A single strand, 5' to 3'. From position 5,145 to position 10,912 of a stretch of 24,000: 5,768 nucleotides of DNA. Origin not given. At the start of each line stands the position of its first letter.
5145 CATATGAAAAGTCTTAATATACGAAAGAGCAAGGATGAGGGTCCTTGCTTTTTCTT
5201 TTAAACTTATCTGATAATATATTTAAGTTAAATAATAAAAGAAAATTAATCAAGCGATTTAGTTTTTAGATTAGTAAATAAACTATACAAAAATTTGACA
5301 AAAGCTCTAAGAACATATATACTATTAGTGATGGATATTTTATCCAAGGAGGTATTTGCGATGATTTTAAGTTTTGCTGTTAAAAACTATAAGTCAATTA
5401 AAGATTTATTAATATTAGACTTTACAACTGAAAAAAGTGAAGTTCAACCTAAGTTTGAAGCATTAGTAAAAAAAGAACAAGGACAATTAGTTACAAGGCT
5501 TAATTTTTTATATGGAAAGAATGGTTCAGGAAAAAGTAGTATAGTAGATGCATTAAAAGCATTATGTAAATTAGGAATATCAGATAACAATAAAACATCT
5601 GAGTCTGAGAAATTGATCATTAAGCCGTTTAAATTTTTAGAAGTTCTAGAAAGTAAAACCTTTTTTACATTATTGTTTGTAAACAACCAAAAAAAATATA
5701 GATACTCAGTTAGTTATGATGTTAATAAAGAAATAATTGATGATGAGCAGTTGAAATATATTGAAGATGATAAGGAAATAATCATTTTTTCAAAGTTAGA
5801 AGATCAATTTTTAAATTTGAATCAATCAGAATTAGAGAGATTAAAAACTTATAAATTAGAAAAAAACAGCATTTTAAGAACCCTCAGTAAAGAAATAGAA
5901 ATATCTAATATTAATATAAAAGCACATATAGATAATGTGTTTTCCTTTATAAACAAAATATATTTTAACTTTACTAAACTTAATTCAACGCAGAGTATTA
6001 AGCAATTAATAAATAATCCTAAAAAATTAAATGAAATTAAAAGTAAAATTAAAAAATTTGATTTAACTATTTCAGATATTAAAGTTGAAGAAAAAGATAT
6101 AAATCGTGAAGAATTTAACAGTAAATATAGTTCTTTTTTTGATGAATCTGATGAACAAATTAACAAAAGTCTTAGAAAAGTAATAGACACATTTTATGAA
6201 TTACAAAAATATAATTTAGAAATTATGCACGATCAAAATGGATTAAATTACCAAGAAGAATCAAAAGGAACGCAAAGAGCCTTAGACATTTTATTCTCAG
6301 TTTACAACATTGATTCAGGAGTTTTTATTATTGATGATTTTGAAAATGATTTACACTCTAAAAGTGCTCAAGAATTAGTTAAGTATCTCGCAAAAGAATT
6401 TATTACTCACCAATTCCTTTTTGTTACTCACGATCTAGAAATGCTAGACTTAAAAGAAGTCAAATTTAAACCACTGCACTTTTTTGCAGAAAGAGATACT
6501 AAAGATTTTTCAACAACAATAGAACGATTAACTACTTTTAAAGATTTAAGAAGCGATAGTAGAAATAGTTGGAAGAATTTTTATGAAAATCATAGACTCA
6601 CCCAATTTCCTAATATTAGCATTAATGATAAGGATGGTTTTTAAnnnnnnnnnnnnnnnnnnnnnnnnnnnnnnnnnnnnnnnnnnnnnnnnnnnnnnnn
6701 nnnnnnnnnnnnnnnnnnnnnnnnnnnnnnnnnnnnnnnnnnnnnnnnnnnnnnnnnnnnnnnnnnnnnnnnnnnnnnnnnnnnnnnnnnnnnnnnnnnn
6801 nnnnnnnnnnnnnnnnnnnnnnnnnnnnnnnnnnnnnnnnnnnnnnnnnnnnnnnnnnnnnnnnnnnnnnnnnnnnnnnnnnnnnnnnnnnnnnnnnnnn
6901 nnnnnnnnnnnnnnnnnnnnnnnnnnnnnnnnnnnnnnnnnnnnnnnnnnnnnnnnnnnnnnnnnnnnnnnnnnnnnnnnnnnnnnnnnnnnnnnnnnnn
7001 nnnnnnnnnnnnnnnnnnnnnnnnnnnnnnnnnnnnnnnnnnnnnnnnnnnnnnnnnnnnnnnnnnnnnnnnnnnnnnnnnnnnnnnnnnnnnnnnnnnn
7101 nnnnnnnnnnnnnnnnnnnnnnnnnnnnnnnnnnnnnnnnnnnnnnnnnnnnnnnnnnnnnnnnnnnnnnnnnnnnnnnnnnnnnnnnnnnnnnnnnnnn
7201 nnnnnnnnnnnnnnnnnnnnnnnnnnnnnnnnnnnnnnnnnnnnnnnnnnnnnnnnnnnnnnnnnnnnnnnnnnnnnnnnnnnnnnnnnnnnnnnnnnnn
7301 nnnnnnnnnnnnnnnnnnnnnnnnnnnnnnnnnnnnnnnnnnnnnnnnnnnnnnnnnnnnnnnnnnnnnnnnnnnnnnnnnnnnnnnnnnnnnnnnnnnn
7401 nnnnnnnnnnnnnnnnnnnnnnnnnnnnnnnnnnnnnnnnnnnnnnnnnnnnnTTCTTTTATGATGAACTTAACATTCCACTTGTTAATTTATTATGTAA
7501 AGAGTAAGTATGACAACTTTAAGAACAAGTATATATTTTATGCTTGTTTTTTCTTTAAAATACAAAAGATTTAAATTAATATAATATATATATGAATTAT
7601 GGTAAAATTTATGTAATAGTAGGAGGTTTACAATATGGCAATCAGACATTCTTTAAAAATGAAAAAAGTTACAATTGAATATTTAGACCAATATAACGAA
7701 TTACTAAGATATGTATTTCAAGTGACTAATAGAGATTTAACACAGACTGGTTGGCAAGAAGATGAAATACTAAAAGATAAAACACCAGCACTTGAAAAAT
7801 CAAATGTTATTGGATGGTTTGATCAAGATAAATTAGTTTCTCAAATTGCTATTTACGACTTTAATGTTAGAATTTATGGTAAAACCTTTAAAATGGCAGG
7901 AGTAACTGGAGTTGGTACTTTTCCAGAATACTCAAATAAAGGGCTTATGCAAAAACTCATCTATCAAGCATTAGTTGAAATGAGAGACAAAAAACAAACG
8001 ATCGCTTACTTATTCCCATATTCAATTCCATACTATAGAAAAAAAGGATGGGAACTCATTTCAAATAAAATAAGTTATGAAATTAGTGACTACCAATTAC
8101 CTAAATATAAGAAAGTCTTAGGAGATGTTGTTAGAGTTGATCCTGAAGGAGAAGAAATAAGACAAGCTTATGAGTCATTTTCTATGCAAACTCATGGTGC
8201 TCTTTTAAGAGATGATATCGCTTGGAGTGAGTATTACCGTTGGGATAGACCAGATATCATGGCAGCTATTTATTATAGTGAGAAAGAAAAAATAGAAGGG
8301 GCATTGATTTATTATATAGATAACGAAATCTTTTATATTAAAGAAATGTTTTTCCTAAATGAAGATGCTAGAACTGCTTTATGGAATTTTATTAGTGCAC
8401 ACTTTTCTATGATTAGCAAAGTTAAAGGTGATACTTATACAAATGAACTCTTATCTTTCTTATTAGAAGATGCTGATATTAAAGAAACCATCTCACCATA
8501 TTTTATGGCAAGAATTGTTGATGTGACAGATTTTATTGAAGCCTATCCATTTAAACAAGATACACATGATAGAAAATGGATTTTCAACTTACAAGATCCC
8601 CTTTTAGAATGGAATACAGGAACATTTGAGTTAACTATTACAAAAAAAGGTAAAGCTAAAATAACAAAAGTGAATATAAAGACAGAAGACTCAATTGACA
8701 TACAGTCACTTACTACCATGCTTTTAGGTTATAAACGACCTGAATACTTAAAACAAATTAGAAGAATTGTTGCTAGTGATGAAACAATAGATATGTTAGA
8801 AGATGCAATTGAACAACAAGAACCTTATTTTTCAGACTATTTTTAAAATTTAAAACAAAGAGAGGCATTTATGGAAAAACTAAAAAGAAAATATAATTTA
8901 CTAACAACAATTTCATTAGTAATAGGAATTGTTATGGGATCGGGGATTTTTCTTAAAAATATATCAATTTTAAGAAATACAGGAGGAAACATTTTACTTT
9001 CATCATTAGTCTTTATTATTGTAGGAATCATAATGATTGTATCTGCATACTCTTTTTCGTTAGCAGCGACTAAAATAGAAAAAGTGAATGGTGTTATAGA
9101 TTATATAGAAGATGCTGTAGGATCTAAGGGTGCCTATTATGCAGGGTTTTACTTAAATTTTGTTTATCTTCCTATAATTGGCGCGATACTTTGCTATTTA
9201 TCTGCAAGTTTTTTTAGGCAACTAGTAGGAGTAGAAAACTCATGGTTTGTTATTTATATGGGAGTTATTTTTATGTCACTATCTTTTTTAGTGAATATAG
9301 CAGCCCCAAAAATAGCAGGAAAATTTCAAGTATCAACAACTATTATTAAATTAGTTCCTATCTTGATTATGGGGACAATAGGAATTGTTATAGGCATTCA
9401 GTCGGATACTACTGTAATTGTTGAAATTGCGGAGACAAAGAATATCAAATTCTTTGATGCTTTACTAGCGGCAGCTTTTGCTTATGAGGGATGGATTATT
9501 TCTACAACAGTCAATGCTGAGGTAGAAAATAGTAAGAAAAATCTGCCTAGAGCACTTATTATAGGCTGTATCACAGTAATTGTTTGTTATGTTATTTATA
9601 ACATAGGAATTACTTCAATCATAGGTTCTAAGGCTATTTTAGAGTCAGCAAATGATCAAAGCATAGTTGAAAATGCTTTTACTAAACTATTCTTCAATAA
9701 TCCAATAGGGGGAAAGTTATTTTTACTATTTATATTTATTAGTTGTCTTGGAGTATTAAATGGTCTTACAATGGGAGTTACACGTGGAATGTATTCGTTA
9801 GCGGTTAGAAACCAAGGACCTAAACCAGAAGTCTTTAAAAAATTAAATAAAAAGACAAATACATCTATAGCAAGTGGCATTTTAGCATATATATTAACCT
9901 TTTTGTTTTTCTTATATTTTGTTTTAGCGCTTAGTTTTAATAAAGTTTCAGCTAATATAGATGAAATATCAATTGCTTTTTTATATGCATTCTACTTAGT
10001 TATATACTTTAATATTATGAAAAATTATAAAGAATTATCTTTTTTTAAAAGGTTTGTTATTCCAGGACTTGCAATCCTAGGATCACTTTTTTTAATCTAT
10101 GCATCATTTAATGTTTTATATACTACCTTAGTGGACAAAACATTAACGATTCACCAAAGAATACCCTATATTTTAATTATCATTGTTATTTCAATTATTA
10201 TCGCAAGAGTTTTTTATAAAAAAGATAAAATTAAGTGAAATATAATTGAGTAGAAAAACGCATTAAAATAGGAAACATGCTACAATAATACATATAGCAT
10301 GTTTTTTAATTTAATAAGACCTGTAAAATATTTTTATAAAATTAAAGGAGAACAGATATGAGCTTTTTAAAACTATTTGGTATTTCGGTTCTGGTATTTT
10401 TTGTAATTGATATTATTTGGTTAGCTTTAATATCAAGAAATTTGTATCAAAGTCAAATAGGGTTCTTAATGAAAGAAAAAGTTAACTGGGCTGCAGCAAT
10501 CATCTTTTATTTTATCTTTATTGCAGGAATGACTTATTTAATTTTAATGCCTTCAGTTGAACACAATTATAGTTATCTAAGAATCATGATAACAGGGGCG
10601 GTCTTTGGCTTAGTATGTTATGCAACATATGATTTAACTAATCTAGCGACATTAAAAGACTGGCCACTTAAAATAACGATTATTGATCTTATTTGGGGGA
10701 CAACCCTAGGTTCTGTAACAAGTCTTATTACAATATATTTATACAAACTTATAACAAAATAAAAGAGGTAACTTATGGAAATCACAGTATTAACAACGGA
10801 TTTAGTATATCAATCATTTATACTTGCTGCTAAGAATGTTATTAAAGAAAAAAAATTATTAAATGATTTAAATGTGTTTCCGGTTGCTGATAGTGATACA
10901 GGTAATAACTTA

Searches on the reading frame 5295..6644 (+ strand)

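Call 6: search_protein_families(library=pfam, proteins=[window:5295-6644:+], max_evalue=0.001)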
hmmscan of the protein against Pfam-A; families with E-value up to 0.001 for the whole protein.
window:5295-6644:+ (449 aa): 5 families
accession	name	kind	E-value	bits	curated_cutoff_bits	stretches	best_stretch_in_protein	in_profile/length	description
PF13304.12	AAA_21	-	8.8e-22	79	27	1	69-385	1-304/304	AAA domain, putative AbiEii toxin, Type IV TA system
PF13175.12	AAA_15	-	7.2e-09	36.2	32.1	1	23-379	1-369/374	AAA ATPase domain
PF02463.25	SMC_N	-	8.8e-08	32.3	40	1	54-386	10-204/220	RecF/RecN/SMC N terminal domain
PF13476.12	AAA_23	-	1.9e-05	25.8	27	1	67-255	19-196/201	AAA domain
PF13555.12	AAA_29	-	0.0001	22.4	27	1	71-90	26-45/61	P-loop containing region of AAA domain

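Call 77: search_protein_families(library=padloc, proteins=[window:5295-6644:+], max_evalue=0.001)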
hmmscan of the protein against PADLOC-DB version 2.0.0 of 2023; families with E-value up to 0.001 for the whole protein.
window:5295-6644:+ (449 aa): 29 families (the best 25 are shown)
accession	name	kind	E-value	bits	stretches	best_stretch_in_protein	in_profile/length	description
PDLC02335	AbiLi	-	4.7e-42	142.2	1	12-443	38-289/326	AbiLi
PDLC02980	AriA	-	2.7e-25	87.9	1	69-385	1-304/304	-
PDLC04135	mad3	-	6e-15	53.7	1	67-385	22-328/374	mads_3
PDLC02979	AriA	-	3.3e-13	48.2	1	23-383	1-372/373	-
PDLC02336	AbiLi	-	7.9e-11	40.1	1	66-386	21-295/340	AbiLi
PDLC04176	HEC-01A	-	9.7e-11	39.6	1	69-380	25-317/371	-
PDLC04608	PDC-M38A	-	1.5e-10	39.3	2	67-271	25-234/367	-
PDLC04178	HEC-01A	-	7.2e-10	36.5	2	315-397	258-344/399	-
PDLC00271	PtuA1|PtuA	-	1.6e-08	32.5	1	64-128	20-80/421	AAA ATPase domain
PDLC04393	PDC-M07A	-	5.9e-08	30.1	0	323-415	289-384/435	-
PDLC04389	PDC-M07A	-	7.4e-08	29.8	1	66-94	24-52/443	-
PDLC04391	PDC-M07A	-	1.6e-07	28.7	1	67-415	21-380/412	-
PDLC04182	HEC-01A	-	2.6e-07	28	1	23-385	3-352/406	-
PDLC04570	PDC-M31A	-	3.4e-07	27.8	1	333-426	278-380/395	-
PDLC00301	PtuA1|PtuA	-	1.1e-06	26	0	36-89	4-56/429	AAA ATPase domain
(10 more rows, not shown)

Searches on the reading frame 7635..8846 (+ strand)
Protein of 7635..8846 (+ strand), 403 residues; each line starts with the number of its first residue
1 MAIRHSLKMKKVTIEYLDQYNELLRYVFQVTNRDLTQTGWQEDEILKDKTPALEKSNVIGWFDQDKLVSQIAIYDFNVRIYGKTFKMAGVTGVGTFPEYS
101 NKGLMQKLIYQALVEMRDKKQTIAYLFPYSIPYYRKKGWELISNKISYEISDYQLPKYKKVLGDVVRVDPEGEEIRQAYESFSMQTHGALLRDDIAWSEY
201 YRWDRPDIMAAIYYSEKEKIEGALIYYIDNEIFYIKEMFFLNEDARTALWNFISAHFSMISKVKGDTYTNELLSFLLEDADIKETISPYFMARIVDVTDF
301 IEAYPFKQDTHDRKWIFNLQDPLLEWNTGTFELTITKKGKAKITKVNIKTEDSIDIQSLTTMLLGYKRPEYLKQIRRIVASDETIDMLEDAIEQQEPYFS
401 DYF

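Call 6: search_protein_families(library=pfam, proteins=[window:7635-8846:+], max_evalue=0.001)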
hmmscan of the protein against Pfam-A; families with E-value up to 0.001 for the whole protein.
window:7635-8846:+ (403 aa): 4 families
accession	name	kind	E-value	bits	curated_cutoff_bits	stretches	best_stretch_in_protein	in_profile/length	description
PF13527.13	Acetyltransf_9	-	1.7e-37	128.7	25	1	9-141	2-126/127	Acetyltransferase (GNAT) domain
PF17668.7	Acetyltransf_17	-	3.5e-25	89.3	25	1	188-294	1-114/114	Acetyltransferase (GNAT) domain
PF13530.11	SCP2_2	-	4.4e-25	88.7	23.2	1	297-400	1-105/105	Sterol carrier protein domain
PF00583.31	Acetyltransf_1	-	7.5e-05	23.4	20.7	1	54-138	31-115/116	Acetyltransferase (GNAT) family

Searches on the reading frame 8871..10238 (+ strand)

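Call 6: search_protein_families(library=pfam, proteins=[window:8871-10238:+], max_evalue=0.001)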
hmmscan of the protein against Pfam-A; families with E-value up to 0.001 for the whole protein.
window:8871-10238:+ (455 aa): 2 families
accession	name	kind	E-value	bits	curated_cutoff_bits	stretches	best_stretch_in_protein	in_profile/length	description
PF13520.12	AA_permease_2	-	4.9e-43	148.1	27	1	9-440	2-426/427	Amino acid permease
PF00324.27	AA_permease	-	5e-31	108.3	24.6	1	16-453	5-464/470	Amino acid permease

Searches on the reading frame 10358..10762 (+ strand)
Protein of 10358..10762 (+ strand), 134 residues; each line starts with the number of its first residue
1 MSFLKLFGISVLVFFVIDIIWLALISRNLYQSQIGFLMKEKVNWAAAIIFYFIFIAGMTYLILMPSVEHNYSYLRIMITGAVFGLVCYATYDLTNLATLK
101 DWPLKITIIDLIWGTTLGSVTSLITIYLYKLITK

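Call 6: search_protein_families(library=pfam, proteins=[window:10358-10762:+], max_evalue=0.001)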
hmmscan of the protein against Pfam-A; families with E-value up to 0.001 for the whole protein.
window:10358-10762:+ (134 aa): 1 family
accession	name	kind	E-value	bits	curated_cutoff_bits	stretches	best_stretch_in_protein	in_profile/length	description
PF09945.14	DUF2177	-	3.3e-42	143.9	26.9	1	4-126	2-123/124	Predicted membrane protein (DUF2177)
